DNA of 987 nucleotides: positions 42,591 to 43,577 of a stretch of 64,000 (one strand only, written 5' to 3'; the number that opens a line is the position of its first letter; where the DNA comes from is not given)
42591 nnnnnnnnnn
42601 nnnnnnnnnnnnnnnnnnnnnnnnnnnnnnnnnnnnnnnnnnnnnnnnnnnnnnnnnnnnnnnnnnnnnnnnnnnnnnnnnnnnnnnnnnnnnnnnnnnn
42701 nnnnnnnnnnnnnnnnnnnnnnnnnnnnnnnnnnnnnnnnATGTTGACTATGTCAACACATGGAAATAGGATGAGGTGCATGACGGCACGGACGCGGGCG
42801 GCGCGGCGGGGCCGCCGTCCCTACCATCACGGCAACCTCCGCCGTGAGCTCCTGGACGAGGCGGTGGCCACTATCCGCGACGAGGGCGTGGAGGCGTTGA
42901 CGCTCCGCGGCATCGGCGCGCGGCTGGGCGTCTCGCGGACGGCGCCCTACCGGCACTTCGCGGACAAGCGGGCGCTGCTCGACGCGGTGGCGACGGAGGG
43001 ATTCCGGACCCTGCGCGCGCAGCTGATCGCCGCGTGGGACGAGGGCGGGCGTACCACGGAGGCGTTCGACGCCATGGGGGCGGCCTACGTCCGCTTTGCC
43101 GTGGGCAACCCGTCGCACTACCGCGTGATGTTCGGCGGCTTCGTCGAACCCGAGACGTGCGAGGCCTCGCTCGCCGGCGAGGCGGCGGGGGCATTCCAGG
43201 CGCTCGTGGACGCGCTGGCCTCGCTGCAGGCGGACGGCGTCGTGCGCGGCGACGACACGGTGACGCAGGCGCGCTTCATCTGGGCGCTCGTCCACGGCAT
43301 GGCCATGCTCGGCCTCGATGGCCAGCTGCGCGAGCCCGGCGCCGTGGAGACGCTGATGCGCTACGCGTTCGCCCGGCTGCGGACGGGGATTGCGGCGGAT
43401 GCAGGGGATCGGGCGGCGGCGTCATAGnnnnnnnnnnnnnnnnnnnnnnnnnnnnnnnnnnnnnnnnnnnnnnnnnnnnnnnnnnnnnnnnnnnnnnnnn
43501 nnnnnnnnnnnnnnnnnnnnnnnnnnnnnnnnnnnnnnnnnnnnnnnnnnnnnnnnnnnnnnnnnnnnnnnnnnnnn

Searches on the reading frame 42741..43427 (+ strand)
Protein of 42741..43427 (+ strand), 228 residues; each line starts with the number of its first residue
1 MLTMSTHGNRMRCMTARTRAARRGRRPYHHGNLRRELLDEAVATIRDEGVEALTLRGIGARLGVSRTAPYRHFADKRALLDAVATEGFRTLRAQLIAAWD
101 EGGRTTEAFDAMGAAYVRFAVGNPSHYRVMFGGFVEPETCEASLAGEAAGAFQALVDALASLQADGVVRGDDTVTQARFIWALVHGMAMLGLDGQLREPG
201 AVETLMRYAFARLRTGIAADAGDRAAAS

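Call 17: search_protein_families(library=pfam, proteins=[window:42741-43427:+], max_evalue=0.01)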
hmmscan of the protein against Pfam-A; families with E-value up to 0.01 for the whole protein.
window:42741-43427:+ (228 aa): 2 families
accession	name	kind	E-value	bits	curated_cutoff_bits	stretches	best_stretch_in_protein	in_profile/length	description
PF13305.11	TetR_C_33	-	4.6e-17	63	26.8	1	111-211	3-101/103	Tetracyclin repressor-like, C-terminal domain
PF00440.29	TetR_N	-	3e-11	43.4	24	1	37-83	1-47/47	Bacterial regulatory proteins, tetR family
